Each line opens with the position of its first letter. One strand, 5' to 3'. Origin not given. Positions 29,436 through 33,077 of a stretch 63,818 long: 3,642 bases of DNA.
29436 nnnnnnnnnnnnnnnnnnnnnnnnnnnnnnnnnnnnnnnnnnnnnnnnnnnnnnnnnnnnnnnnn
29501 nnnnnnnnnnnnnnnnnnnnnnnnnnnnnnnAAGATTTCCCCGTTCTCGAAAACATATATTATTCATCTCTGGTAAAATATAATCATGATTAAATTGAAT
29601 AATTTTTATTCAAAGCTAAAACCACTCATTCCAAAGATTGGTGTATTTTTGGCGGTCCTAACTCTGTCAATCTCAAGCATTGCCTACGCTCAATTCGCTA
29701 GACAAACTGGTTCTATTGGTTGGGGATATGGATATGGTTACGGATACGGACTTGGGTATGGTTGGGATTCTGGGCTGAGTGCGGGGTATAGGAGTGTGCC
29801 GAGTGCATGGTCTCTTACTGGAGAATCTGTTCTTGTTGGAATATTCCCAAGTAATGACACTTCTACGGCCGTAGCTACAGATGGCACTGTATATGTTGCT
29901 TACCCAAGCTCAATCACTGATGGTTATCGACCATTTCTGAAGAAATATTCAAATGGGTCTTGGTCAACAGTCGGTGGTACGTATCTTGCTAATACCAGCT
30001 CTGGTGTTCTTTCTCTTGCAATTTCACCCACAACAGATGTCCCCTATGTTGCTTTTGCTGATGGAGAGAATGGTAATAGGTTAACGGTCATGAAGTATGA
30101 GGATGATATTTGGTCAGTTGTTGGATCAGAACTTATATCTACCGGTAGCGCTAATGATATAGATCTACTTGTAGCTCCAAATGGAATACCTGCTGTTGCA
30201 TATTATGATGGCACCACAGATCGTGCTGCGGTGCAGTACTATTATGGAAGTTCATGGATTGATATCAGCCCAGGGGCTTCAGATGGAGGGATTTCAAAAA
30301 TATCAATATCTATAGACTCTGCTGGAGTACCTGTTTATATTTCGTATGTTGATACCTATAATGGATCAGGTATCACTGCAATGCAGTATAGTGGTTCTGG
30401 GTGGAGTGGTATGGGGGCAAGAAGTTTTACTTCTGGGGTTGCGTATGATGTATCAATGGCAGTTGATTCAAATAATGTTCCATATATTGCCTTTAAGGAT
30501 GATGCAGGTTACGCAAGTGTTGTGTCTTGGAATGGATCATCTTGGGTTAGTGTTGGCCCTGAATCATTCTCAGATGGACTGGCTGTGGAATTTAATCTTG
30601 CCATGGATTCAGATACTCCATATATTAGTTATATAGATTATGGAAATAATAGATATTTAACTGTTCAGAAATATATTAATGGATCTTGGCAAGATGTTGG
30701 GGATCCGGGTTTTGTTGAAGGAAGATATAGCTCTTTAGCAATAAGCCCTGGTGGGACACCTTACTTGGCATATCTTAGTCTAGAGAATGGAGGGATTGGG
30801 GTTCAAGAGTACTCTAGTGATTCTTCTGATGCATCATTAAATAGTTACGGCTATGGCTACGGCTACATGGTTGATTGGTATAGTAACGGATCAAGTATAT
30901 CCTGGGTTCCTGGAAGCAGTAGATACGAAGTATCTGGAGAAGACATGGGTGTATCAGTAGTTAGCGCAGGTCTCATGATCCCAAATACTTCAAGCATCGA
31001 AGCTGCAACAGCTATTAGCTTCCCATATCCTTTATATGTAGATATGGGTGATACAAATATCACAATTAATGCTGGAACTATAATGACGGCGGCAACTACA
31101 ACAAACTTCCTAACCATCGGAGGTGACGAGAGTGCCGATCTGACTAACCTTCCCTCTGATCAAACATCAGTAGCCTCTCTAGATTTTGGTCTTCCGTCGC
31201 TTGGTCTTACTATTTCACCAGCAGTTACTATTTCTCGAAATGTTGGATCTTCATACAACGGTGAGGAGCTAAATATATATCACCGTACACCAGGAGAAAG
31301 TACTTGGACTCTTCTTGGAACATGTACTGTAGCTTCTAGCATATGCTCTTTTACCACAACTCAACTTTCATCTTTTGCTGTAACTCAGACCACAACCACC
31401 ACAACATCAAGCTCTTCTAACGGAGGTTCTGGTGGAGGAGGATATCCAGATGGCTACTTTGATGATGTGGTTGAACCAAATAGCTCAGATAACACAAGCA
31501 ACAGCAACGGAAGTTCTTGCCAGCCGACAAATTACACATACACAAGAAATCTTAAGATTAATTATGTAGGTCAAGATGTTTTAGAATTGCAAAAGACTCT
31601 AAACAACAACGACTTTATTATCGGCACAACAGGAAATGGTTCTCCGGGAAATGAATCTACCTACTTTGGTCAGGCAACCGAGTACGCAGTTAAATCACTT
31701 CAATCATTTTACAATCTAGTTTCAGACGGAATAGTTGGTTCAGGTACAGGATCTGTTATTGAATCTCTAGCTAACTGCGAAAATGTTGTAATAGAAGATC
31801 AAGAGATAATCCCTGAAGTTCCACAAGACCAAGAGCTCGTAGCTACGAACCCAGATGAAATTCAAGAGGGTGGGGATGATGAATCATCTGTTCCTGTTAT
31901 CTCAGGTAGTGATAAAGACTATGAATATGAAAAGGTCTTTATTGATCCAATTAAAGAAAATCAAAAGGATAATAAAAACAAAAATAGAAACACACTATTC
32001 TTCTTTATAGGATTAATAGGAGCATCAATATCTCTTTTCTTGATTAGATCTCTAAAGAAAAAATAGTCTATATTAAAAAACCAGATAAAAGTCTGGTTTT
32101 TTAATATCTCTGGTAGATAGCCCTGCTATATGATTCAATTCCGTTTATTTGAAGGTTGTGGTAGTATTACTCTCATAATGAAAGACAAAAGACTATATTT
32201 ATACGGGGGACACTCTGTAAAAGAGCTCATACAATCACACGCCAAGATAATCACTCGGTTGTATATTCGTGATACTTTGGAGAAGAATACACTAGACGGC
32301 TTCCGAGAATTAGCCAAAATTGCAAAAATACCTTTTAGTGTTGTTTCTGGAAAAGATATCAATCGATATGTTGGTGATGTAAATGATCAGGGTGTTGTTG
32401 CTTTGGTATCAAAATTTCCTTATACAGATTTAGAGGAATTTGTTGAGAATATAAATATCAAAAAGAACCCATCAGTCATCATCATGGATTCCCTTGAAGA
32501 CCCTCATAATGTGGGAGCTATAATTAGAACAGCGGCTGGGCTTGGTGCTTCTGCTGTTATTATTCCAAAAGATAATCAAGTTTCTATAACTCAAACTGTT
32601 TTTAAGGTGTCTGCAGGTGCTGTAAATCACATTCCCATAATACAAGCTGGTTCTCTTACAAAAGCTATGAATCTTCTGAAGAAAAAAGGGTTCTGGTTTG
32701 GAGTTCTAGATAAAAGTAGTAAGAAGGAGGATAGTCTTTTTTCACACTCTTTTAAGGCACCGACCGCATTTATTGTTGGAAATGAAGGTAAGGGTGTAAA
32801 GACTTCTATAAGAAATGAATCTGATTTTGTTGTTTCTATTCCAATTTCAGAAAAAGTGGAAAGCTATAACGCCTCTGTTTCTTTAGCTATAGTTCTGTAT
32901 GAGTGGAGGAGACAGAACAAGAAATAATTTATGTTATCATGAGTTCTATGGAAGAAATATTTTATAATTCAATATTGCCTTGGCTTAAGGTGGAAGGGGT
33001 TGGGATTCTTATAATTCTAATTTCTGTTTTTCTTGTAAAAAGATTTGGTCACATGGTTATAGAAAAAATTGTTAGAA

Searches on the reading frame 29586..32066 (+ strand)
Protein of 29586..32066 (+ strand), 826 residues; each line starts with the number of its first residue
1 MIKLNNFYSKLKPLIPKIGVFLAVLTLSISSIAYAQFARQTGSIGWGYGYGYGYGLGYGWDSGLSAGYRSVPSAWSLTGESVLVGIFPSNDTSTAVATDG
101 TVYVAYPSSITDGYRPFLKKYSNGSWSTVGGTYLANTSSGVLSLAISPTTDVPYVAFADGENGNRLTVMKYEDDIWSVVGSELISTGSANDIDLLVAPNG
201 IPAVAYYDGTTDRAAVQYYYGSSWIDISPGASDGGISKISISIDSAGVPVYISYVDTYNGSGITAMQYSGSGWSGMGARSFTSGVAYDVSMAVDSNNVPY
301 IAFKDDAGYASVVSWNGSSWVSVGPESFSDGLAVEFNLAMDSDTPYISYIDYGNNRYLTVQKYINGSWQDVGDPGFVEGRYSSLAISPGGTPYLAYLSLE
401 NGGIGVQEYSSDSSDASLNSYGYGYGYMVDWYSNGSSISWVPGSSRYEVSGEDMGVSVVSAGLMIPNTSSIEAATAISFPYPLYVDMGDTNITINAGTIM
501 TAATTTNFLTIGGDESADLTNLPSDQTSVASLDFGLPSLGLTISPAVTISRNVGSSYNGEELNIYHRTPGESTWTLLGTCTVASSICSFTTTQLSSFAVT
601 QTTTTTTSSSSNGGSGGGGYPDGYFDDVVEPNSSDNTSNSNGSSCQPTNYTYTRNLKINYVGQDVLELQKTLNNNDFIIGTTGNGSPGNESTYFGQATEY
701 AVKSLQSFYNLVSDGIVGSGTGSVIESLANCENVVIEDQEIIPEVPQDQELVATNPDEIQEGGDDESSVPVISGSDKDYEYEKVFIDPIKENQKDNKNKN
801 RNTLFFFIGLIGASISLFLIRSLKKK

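Call 3: search_protein_families(library=pfam, proteins=[window:29586-32066:+], max_evalue=0.01)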
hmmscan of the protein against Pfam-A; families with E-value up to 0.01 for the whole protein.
window:29586-32066:+ (826 aa): 1 family
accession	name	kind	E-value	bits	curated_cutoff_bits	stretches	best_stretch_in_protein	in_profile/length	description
PF01471.23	PG_binding_1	-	2.6e-10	40.8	23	1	662-721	2-53/57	Putative peptidoglycan binding domain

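Call 4: search_protein_families(library=ncbifam, proteins=[window:29586-32066:+], max_evalue=0.01)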
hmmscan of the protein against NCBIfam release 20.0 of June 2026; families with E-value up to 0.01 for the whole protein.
window:29586-32066:+ (826 aa): 1 family
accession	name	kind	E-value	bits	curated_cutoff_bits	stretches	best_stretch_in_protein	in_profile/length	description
TIGR02869.1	spore_SleB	equivalog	0.00077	19.4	236.5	1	655-729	6-72/201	spore cortex-lytic enzyme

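Call 30: find_homologous_proteins(query=window:29586-32066:+, max_evalue=0.001)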
Query window:29586-32066:+ (826 aa): 133 proteins with E <= 0.001 among 8000 candidates; the best 120 are listed.
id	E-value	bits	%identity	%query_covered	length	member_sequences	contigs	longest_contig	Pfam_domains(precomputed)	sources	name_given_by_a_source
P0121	0.0e+0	1822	100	100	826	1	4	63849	PF01471.24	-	-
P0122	4.0e-101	358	34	97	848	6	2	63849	-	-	-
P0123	8.4e-98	347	36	33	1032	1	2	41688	PF20762.2,PF23197.2,PF15892.12,PF01471.24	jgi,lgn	jgi:hypothetical protein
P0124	2.8e-92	329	36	37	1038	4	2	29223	PF12768.14,PF25275.2,PF18962.8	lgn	-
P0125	3.2e-86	309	35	35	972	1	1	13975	PF18962.8,PF19565.5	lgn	-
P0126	2.7e-85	306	31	35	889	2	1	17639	PF18962.8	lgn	-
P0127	1.0e-83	300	36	75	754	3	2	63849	-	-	-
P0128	2.2e-81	293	32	37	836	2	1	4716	PF12768.14,PF24681.2,PF15892.12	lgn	-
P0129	9.2e-80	287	31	38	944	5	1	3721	PF19565.5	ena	-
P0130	3.4e-75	272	35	34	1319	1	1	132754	PF07532.18,PF12768.14,PF13927.13,PF18962.8,PF00028.24,PF19565.5,PF15892.12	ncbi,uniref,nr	ncbi:T9SS type A sorting domain-containing protein [Pontibacter fetidus]|uniref:T9SS type A sorting 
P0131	3.7e-74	269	38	33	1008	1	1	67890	PF12768.14,PF25275.2,PF19565.5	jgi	-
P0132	2.6e-71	259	31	41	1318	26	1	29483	PF02412.24,PF13573.13,PF13585.13,PF18962.8,PF00028.24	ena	-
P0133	8.6e-66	241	29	38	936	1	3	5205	PF18962.8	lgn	-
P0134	1.7e-64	237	36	36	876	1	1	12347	PF12768.14,PF18962.8,PF19565.5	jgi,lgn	-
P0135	7.7e-64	235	32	39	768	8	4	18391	PF12768.14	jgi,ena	-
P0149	1.2e-50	191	29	93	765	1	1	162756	PF07494.18,PF01471.24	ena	-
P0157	1.1e-45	175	32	47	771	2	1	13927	PF07494.18,PF01471.24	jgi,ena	-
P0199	1.2e-33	135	43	19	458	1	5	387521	-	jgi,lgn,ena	-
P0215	5.7e-31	126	38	18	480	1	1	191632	-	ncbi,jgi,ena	ncbi:MAG: hypothetical protein WC456_01320 [Patescibacteria group bacterium]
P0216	9.3e-31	125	31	23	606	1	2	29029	-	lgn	-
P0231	6.0e-23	99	36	22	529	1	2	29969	-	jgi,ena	jgi:hypothetical protein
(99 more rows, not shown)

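Call 34: find_encoding_contigs(protein=P0199, flank=6000, max_places=1)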
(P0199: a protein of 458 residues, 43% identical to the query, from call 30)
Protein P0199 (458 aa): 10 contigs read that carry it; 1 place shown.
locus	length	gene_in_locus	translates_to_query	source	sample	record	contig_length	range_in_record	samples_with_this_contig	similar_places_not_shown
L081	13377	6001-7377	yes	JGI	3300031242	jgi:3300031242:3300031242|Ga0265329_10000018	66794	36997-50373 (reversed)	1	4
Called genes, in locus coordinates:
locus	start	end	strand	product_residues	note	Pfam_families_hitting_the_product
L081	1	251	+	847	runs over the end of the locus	-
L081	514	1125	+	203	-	PF01797:Y1_Tnp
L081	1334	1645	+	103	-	PF05973:Gp49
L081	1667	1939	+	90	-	PF13744:HTH_37 (weak), PF13560:HTH_31 (weak), PF01381:HTH_3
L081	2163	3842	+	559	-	-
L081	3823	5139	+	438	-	PF01943:Polysacc_synt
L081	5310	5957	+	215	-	-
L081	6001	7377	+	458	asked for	-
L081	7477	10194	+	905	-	PF13205:Big_5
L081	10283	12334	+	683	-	PF13205:Big_5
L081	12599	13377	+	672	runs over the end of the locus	PF13517:FG-GAP_3 (faint), PF00082:Peptidase_S8, PF01839:FG-GAP (weak)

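Call 35: find_encoding_contigs(protein=P0215, flank=6000, max_places=1)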
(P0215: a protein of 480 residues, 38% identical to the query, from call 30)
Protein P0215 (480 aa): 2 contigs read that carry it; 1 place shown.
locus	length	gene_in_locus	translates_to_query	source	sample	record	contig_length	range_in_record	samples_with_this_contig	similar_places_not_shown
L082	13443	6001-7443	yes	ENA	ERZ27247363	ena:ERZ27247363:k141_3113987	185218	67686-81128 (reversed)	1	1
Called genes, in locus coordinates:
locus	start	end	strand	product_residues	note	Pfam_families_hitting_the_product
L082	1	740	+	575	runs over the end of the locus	-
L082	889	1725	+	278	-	PF02498:Bro-N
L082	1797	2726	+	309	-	-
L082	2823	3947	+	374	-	PF13173:AAA_14, PF13401:AAA_22 (faint), PF13635:DUF4143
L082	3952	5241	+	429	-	PF01943:Polysacc_synt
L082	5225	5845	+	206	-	-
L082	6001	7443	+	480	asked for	-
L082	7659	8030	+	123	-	PF05973:Gp49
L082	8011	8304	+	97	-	PF13744:HTH_37, PF13560:HTH_31, PF12844:HTH_19 (weak), PF13443:HTH_26 (weak), PF01381:HTH_3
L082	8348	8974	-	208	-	PF01351:RNase_HII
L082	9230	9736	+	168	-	-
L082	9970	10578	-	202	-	PF01725:Ham1p_like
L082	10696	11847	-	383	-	PF01261:AP_endonuc_2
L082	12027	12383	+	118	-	PF04020:Phage_holin_4_2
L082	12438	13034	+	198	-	PF00881:Nitroreductase, PF14512:TM1586_NiRdase (faint)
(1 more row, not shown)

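Call 36: find_encoding_contigs(protein=P0149, flank=6000, max_places=1)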
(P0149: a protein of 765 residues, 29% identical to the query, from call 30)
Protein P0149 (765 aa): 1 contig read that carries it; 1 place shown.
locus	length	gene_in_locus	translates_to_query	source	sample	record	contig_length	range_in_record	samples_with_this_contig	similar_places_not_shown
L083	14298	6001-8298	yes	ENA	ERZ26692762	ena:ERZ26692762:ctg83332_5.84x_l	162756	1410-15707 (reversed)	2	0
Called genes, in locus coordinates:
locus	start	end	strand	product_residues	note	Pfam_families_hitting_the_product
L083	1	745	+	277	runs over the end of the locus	PF13641:Glyco_tranf_2_3, PF00535:Glycos_transf_2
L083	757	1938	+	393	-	PF13439:Glyco_transf_4 (weak), PF20706:GT4-conflict, PF00534:Glycos_transf_1, PF13692:Glyco_trans_1_4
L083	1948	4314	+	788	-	-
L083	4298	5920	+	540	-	-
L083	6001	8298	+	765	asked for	PF07494:Reg_prop (faint), PF01471:PG_binding_1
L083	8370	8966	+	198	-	PF00677:Lum_binding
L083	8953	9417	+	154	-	PF00885:DMRL_synthase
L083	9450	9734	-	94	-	-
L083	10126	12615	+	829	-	PF03477:ATP-cone, PF00317:Ribonuc_red_lgN, PF02867:Ribonuc_red_lgC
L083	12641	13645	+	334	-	PF00268:Ribonuc_red_sm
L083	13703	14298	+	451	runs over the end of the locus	PF02878:PGM_PMM_I, PF02879:PGM_PMM_II, PF02880:PGM_PMM_III, PF00408:PGM_PMM_IV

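Call 65: find_encoding_contigs(protein=P0216, flank=5000, max_places=1)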
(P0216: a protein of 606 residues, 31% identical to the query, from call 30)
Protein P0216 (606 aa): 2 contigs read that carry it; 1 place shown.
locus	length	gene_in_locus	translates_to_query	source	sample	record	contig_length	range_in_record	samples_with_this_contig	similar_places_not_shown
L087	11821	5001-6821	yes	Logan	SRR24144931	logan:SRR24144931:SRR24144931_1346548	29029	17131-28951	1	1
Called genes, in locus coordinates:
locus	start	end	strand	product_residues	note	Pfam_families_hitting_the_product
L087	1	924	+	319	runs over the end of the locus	PF03706:LPG_synthase_TM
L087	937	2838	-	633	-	PF13231:PMT_2 (weak)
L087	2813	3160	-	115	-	-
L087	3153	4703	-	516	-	PF02366:PMT, PF13231:PMT_2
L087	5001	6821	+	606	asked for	-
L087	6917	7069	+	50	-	-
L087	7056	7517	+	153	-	PF00578:AhpC-TSA, PF08534:Redoxin, PF13905:Thioredoxin_8 (weak)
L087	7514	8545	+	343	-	PF02547:Queuosine_synth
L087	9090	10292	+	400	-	PF00534:Glycos_transf_1, PF13692:Glyco_trans_1_4, PF13524:Glyco_trans_1_2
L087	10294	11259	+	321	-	PF00535:Glycos_transf_2, PF10111:Glyco_tranf_2_2, PF13641:Glyco_tranf_2_3, PF13632:Glyco_trans_2_3 (weak)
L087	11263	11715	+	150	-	-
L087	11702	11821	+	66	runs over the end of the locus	?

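Call 66: find_encoding_contigs(protein=P0231, flank=5000, max_places=1)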
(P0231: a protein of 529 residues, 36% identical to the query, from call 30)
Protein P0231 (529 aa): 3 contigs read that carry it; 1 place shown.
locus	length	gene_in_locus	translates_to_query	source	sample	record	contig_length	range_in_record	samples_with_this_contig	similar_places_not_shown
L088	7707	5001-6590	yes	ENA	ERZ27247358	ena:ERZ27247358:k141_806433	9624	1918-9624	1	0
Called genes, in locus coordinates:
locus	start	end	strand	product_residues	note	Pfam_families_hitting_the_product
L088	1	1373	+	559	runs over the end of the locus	-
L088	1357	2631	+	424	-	PF01943:Polysacc_synt, PF13440:Polysacc_synt_3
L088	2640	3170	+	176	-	-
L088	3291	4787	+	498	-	-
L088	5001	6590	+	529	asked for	-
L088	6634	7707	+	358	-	?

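Call 67: find_encoding_contigs(protein=P0157, flank=5000, max_places=1)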
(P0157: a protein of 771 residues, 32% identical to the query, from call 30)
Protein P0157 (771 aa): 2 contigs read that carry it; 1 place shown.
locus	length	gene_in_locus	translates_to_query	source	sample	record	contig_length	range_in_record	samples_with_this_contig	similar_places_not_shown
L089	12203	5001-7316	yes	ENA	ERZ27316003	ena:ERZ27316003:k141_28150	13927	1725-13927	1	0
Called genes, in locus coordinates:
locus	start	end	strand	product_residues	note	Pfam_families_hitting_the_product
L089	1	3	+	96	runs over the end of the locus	-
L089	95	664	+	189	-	PF04542:Sigma70_r2, PF08281:Sigma70_r4_2, PF04545:Sigma70_r4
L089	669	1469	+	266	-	-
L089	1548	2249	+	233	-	-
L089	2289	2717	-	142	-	PF01475:FUR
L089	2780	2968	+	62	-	-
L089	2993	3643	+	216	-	PF02535:Zip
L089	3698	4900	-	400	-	PF09471:Peptidase_M64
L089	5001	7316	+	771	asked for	PF07494:Reg_prop (faint), PF01471:PG_binding_1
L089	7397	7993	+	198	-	PF00677:Lum_binding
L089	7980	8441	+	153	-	PF00885:DMRL_synthase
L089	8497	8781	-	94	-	-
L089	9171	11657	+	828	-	PF03477:ATP-cone, PF00317:Ribonuc_red_lgN, PF02867:Ribonuc_red_lgC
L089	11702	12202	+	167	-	?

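Call 68: search_protein_families(library=pfam, proteins=[L081:2163-3842:+, L081:5310-5957:+, L088:3291-4787:+, L088:2640-3170:+, L087:2813-3160:-, L083:4298-5920:+, L083:1948-4314:+], max_evalue=1)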
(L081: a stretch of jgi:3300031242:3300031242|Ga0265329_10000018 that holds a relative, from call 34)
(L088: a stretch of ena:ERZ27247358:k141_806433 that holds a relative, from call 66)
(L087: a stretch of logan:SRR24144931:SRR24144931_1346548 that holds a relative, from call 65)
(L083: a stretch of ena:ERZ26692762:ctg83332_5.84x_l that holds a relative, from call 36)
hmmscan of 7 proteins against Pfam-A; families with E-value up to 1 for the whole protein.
L081:2163-3842:+ (559 aa): 0 families

L081:5310-5957:+ (215 aa): 0 families

L088:3291-4787:+ (498 aa): 2 families
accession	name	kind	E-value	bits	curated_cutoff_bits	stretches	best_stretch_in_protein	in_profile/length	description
PF14757.11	NSP2-B_epitope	-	0.14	12.3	25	1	257-336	58-136/272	Immunogenic region of nsp2 protein of arterivirus polyprotein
PF00392.27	GntR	-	0.16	12.1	27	1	316-344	22-50/64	Bacterial regulatory proteins, gntR family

L088:2640-3170:+ (176 aa): 0 families

L087:2813-3160:- (115 aa): 3 families
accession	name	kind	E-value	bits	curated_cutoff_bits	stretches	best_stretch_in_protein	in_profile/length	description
PF01757.29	Acyl_transf_3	-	0.033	13.7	31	1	10-103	153-257/326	Acyltransferase domain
PF04241.20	DUF423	-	0.16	12.7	25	1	27-81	23-71/86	Protein of unknown function (DUF423)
PF18936.5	DUF5684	-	0.97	10.5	27.4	1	64-109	28-73/81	Family of unknown function (DUF5684)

L083:4298-5920:+ (540 aa): 1 family
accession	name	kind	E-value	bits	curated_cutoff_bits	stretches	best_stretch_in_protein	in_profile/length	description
PF24283.1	DUF7471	-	0.053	14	27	1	288-338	18-69/86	Family of unknown function (DUF7471)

L083:1948-4314:+ (788 aa): 0 families

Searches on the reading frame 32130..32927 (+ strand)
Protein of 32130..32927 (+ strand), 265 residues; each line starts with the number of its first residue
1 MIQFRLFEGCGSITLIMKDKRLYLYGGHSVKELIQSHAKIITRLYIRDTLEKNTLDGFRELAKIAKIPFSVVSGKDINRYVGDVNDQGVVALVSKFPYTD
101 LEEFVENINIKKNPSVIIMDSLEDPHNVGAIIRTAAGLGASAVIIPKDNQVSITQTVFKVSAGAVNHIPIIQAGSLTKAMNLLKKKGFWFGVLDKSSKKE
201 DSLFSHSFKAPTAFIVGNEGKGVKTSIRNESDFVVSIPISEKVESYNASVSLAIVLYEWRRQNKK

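Call 20: search_protein_families(library=ncbifam, proteins=[window:32130-32927:+], max_evalue=0.00001)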
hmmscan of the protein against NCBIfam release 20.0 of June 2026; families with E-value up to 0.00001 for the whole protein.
window:32130-32927:+ (265 aa): 8 families
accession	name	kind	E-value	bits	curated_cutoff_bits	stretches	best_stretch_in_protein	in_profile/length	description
TIGR00186.1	rRNA_methyl_3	equivalog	3.8e-60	203.4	160.15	1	23-262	4-239/240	23S rRNA (guanosine(2251)-2'-O)-methyltransferase RlmB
NF008386.0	PRK11181.1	equivalog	1e-42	146.1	366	1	23-264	4-243/244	23S rRNA (guanosine(2251)-2'-O)-methyltransferase RlmB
NF008117.0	PRK10864.1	equivalog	1.7e-32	113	267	1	24-264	109-343/344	tRNA/rRNA methyltransferase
NF008295.0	PRK11081.1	equivalog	5.2e-17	62.1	227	1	111-264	16-166/230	tRNA (guanosine(18)-2'-O)-methyltransferase TrmH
NF000477.1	NshR_TsnR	equivalog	2.8e-16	59.8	425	1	112-263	114-264/266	NshR/TsnR family 23S rRNA methyltransferase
TIGR00185.1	tRNA_yibK_trmL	equivalog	3.5e-11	43.2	190.6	1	122-264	9-149/154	tRNA (uridine(34)/cytosine(34)/5-carboxymethylaminomethyluridine(34)-2'-O)-methyltransferase TrmL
NF000035.1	nosihep_NshR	exception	4.9e-11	42.6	500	1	113-260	115-261/274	NshR family nosiheptide/thiostrepton resistance 23S rRNA methyltransferase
TIGR00050.1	rRNA_methyl_1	subfamily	8.4e-07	29.1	167.15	0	208-262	102-156/233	TrmJ/YjtD family RNA methyltransferase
